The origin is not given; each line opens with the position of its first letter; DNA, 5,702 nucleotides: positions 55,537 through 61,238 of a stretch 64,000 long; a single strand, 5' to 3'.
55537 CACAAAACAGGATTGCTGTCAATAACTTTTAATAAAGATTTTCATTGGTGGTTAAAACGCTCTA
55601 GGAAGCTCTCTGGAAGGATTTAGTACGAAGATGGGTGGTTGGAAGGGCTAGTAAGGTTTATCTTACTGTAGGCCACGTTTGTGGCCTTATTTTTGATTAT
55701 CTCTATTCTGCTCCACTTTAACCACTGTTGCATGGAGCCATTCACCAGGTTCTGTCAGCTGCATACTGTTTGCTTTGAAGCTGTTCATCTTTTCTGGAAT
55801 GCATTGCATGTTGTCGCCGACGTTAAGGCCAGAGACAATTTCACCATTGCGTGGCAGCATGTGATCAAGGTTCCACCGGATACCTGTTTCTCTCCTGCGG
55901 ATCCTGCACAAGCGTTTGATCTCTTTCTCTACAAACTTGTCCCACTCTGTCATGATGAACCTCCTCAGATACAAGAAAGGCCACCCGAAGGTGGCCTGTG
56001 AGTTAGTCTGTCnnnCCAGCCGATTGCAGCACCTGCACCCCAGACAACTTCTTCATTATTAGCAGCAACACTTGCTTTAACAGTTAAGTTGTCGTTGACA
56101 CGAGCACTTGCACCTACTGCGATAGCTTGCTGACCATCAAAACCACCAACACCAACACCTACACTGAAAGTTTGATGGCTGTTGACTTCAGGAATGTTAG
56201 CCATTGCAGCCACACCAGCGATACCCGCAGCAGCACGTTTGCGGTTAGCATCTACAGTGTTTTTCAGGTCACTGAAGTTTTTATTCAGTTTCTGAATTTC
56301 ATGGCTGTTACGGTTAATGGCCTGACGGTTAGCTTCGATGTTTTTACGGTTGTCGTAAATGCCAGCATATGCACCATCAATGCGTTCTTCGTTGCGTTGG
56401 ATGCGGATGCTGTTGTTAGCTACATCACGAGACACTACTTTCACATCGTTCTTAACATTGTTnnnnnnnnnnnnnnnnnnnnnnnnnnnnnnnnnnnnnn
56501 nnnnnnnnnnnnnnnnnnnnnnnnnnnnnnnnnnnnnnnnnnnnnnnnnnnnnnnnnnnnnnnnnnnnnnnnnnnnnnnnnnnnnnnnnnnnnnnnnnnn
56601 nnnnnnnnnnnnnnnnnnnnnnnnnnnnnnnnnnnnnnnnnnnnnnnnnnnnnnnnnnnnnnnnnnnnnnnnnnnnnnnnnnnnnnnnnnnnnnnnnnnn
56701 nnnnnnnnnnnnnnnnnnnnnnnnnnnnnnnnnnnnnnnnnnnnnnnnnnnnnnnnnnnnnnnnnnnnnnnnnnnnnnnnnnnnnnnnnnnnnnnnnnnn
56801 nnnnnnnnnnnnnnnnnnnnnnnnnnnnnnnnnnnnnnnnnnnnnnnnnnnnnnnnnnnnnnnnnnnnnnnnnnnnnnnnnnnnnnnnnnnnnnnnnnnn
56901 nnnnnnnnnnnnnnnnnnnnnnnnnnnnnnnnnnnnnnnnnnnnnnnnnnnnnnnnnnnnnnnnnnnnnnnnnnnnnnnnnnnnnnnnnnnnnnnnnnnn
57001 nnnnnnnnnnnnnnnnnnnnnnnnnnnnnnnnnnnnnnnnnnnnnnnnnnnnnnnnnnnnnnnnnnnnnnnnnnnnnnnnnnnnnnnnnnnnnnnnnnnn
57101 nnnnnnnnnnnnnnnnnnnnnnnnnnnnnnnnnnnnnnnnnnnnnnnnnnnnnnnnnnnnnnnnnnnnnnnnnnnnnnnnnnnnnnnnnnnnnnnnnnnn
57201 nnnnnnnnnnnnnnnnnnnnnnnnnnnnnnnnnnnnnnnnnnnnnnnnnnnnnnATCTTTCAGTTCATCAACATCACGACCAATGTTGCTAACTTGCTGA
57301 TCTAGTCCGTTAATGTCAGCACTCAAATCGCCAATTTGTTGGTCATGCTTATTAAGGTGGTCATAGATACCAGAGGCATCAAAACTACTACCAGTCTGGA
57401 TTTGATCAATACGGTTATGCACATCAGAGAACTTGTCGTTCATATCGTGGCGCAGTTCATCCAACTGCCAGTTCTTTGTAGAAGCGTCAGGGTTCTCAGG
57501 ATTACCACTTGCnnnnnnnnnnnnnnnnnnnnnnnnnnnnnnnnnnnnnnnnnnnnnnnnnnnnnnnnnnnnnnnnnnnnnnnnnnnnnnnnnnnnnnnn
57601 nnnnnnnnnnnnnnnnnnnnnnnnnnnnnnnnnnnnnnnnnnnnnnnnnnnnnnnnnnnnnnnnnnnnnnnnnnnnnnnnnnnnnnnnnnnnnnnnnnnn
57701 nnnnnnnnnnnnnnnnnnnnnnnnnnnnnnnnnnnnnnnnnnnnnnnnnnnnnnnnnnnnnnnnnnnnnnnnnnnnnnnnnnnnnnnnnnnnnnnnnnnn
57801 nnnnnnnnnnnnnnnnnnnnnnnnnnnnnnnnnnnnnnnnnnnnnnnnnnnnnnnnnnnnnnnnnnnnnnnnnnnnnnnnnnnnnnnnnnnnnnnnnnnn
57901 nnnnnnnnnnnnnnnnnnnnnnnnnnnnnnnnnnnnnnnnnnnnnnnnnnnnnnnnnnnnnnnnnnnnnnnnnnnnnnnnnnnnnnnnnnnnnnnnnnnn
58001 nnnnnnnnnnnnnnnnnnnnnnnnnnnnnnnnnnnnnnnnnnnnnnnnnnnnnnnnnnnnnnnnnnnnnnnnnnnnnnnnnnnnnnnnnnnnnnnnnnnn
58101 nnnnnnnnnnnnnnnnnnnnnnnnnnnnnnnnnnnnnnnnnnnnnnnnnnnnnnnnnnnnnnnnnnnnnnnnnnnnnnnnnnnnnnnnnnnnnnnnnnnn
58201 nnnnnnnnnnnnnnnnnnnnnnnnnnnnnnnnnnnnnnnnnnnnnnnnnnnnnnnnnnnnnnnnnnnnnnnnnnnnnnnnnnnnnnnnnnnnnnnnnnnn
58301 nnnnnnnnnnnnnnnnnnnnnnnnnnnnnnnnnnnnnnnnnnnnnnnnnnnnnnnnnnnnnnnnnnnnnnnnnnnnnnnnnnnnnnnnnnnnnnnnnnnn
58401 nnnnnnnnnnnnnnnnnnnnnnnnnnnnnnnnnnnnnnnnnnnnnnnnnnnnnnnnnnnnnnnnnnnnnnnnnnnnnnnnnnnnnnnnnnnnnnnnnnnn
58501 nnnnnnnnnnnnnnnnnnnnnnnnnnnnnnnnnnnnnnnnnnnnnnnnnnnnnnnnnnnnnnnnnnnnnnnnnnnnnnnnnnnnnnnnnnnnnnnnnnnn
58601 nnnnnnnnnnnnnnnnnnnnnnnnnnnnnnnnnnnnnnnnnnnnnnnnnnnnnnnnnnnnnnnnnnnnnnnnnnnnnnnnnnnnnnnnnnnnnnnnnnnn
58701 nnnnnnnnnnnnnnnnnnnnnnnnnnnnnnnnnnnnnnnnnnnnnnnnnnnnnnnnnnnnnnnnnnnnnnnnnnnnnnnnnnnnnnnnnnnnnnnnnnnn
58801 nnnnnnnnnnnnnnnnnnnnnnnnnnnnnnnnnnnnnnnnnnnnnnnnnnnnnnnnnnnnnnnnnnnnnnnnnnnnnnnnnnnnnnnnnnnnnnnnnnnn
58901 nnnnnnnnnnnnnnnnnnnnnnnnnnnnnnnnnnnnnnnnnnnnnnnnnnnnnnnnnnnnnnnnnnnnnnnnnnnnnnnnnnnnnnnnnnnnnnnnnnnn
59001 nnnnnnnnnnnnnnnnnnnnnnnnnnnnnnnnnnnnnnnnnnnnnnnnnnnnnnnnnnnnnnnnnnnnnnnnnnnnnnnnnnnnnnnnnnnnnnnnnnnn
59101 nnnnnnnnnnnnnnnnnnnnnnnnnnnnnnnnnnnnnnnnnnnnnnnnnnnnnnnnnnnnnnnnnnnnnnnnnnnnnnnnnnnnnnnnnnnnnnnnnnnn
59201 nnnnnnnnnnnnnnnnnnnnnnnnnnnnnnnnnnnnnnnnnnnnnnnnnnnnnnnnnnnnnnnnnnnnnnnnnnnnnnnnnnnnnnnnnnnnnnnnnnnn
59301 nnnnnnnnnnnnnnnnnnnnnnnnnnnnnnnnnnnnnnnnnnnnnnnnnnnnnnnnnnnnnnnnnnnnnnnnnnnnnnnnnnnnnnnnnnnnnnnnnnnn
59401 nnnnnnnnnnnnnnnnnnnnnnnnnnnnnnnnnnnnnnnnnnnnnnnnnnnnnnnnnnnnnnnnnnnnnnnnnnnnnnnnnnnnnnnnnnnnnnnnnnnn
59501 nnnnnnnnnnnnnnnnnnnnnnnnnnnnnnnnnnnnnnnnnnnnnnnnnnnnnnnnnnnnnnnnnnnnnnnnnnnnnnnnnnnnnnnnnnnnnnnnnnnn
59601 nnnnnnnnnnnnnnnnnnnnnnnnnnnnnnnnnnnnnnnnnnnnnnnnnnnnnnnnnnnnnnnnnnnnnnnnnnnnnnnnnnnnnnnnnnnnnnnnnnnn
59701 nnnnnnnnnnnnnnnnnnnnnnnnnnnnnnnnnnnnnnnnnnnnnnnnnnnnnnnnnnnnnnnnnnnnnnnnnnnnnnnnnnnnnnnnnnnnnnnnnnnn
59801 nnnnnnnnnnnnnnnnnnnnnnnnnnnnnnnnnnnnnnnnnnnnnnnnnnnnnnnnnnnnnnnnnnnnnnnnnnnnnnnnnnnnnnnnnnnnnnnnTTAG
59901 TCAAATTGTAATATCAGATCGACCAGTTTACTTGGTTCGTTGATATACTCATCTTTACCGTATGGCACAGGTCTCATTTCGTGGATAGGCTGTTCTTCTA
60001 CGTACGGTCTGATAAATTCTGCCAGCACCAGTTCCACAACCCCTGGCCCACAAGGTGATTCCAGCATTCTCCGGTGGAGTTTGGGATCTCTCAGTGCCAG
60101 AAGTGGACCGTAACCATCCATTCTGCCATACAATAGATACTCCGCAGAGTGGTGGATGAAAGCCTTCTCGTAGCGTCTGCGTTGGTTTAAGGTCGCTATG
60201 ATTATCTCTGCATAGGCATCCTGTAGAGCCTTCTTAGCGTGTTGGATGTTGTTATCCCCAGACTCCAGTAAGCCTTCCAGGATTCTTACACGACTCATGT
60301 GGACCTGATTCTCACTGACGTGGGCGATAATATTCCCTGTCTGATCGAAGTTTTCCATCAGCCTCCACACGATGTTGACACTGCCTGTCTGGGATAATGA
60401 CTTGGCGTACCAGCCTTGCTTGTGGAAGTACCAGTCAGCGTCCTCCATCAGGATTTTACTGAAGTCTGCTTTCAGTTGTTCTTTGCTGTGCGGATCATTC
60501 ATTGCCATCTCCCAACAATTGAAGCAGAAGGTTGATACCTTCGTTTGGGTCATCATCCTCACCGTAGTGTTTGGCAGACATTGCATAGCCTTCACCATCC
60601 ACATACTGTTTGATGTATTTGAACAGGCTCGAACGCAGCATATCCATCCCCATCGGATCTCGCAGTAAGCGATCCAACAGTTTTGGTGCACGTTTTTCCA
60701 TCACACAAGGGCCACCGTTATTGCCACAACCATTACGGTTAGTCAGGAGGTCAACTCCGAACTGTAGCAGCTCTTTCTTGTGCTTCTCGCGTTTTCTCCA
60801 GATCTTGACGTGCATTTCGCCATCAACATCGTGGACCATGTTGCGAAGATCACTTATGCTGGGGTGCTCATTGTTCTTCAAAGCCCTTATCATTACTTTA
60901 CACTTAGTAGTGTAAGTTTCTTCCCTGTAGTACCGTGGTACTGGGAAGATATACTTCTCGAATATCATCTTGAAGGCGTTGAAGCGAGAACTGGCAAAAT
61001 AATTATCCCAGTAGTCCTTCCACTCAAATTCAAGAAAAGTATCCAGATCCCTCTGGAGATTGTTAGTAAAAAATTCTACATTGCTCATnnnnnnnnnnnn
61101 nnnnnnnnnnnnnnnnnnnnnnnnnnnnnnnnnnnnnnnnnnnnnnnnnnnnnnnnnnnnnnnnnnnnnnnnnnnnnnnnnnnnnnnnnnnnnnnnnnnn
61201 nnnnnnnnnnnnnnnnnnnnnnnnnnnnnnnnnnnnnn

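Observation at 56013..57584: Phage-borne trimeric-autotransporter-like outer-membrane protein with a YadA-type anchor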

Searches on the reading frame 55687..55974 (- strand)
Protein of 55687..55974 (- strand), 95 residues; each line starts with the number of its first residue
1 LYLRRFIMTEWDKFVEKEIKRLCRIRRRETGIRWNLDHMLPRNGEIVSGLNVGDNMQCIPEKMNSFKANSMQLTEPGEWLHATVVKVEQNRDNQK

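Call 11: search_protein_families(library=phrogs, proteins=[window:55687-55974:-], max_evalue=0.001)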
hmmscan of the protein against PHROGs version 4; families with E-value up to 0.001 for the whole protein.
window:55687-55974:- (95 aa): 2 families
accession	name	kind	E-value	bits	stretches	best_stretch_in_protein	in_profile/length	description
phrog_26577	-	unknown function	6.4e-08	34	1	17-71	53-107/119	-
phrog_1035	-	DNA, RNA and nucleotide metabolism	5.8e-07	30.6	1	10-80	150-223/271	endonuclease VII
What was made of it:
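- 55687..55953 (-): Small HNH / endonuclease-VII-like gene (88 aa, MTEWDKF...) that always travels with the TAA gene. PHROG 1035 'endonuclease VII', E 5.8e-7 (call 11).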

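Call 37: search_protein_families(library=pfam, proteins=[window:55687-55953:-], max_evalue=0.01)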
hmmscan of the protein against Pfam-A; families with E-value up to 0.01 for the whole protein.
window:55687-55953:- (88 aa): 0 families

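Call 60: search_protein_families(library=padloc, proteins=[window:55687-55953:-], max_evalue=0.01)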
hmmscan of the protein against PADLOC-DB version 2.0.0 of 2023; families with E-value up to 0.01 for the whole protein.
window:55687-55953:- (88 aa): 0 families

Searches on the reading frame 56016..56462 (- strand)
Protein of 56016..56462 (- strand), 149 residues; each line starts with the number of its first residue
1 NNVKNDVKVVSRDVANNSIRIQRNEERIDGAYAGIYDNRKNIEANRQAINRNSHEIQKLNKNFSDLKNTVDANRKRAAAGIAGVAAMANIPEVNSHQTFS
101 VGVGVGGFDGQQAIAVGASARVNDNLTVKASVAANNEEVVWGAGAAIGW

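Call 43: predict_structure(alignment_id=A4)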
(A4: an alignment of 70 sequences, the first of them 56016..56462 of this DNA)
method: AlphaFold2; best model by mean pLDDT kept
length: 149 residues; sequences in the alignment: 70
mean_pLDDT: 85.4   pTM: 0.54
mean pLDDT of the five models: 85.4, 83.6, 82.6, 78.5, 72.5
residues with pLDDT >= 90: 36; 70-90: 113; 50-70: 0; < 50: 0
segments of 3 or more residues with pLDDT < 50: none
pLDDT, mean of each block of 10 residues (from residue 1): 78 81 76 79 84 86 90 89 90 84 90 91 89 86 88
secondary structure, 60 per line:
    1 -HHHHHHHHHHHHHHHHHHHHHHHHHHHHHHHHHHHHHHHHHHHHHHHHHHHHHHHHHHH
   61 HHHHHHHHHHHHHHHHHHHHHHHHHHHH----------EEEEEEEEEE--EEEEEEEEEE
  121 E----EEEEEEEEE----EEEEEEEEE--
elements in order: H2-88 E99-108 E111-121 E126-134 E139-147
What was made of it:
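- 56016..56192 (-): YadA-type membrane anchor, residues 465-523: four beta-strands ending in an aromatic C-terminus, ...AIGW. The model has strands at 473-482, 485-495, 500-508 and 513-521, pLDDT about 88 (call 43).
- On Trimeric autotransporter adhesins (type Vc secretion): The AF2 model has pLDDT 85.4, a helix at 2-88 and four strands (call 43).
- The AF2 protomer (pLDDT 85.4) is a helix plus four strands (call 43).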

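Call 46: fold_search(model_id=the predicted structure, library=pdb)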
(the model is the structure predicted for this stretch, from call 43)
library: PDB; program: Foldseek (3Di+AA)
matches with E <= 10: 677; with E <= 0.001: 5
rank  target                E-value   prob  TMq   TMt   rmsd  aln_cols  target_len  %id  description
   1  2gr7_A                2.0e-07  1.00  0.59  0.85   1.8       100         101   24  Hia 992-1098 (released 2006-05-23)
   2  3emo_A                2.5e-07  1.00  0.60  0.70   1.7       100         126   24  Crystal structure of transmembrane Hia 973-1098 (released 2008-11-04)
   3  9vnj_A                3.4e-06  1.00  0.58  0.78   2.4       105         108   25  Crystal structure of the transmembrane domain of trimeric autotransporter adhesin AtaA in complex with the N-terminal  (released 2025-10-08)
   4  2gr8_A                3.7e-06  1.00  0.46  0.85   1.6        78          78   27  Hia 1022-1098 (released 2006-05-23)
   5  2lme_MODEL_1_A        8.0e-06  1.00  0.54  0.75   1.7        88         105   32  Solid-state NMR structure of the membrane anchor domain of the trimeric autotransporter YadA (released 2012-11-07)
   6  2mnh_MODEL_1_A        9.3e-02  0.75  0.22  0.22   5.9        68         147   19  Refined structure of outer membrane protein x in nanodisc by measuring residual dipolar couplings (released 2015-03-18)
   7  3bxo_A                1.1e-01  0.60  0.24  0.16   3.2        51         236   22  Crystal Structure of Streptomyces venezuelae DesVI (released 2008-03-25)
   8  5bsz                  1.3e-01  0.60  0.24  0.16   3.7        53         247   15  X-ray structure of the sugar N-methyltransferase KedS8 from Streptoalloteichus sp ATCC 53650 (released 2015-07-29)
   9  6m81_C                1.5e-01  0.57  0.24  0.17   3.2        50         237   14  Crystal structure of TylM1 Y14F bound to SAH and dTDP-phenol (released 2019-03-13)
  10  7znk_e                2.2e-01  0.33  0.27  0.09  16.6       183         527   10  Structure of an endogenous human TREX complex bound to mRNA (released 2023-05-03)
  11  7znl_e                2.2e-01  0.33  0.27  0.09  16.6       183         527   10  Structure of the human TREX core THO-UAP56 complex (released 2023-05-17)
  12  7znl_E                2.5e-01  0.30  0.27  0.09  16.6       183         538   10  Structure of the human TREX core THO-UAP56 complex (released 2023-05-17)
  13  5buy_A                2.7e-01  0.23  0.23  0.23  11.8        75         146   17  Crystal Structure of beta-hydroxyacyl-acyl carrier protein dehydratase (FabZ) from Francisella tularensis (released 2016-06-08)
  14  7apk_e                3.2e-01  0.44  0.30  0.10  13.7       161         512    9  Structure of the human THO - UAP56 complex (released 2020-12-16)
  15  7znk_E                3.5e-01  0.25  0.27  0.09  16.6       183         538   10  Structure of an endogenous human TREX complex bound to mRNA (released 2023-05-03)
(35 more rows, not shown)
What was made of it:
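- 56016..56192 (-): Foldseek hits to Hia, AtaA and YadA have TM 0.70-0.85 (call 46).
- On Trimeric autotransporter adhesins (type Vc secretion): The Foldseek top five hits are all TAA anchors, E 2e-7 to 8e-6, TM 0.70-0.85 (call 46).
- The five significant PDB matches are all TAA anchors, TM 0.70-0.85, rmsd 1.6-2.4 A. The next hit has E 0.09 (call 46).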

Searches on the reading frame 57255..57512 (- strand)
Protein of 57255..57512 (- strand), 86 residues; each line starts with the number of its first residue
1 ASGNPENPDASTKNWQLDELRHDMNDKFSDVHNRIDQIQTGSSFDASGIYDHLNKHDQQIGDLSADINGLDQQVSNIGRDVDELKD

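Call 73: search_protein_representatives(protein=window:57255-57512:-)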
Query: 86 residues. Proteins with E-value up to 0.001 (for the whole library): 18; up to 1e-10: 9; up to 1e-30: 1. The best 18 are listed.
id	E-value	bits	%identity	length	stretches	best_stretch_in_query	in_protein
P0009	2.4e-32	127.1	75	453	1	2-86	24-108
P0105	2.0e-26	108.3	74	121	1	1-72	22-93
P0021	2.9e-24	101.3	46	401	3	2-80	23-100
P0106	7.5e-18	80.9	77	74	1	24-86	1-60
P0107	2.1e-16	76.3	80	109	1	2-47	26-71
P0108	6.0e-13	65.2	77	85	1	2-44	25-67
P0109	5.3e-12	62.2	31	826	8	5-37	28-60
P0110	7.8e-12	61.7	28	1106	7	24-77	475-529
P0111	9.3e-11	58.3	66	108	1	24-70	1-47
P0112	1.1e-08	51.6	30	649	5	19-77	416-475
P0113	4.2e-08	49.8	32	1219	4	21-84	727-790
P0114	1.0e-06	45.4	29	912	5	16-79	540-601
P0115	3.6e-06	43.6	29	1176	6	32-81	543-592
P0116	8.6e-05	39.2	42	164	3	17-86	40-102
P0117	9.7e-05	39.1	31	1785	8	27-65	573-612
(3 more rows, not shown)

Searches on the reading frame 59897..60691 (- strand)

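Call 11: search_protein_families(library=phrogs, proteins=[window:59897-60691:-], max_evalue=0.001)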
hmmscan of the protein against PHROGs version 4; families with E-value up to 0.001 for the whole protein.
window:59897-60691:- (264 aa): 1 family
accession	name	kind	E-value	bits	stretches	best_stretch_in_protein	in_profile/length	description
phrog_12232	-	unknown function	1.8e-18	67.9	1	62-264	1-188/188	-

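Call 37: search_protein_families(library=pfam, proteins=[window:59897-60691:-], max_evalue=0.01)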
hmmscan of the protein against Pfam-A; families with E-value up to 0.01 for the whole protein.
window:59897-60691:- (264 aa): 0 families

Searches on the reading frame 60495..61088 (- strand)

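Call 11: search_protein_families(library=phrogs, proteins=[window:60495-61088:-], max_evalue=0.001)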
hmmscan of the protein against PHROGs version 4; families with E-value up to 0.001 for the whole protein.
window:60495-61088:- (197 aa): 1 family
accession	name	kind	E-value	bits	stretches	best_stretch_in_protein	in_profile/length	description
phrog_12232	-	unknown function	8.3e-10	39.6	1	3-191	4-187/188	-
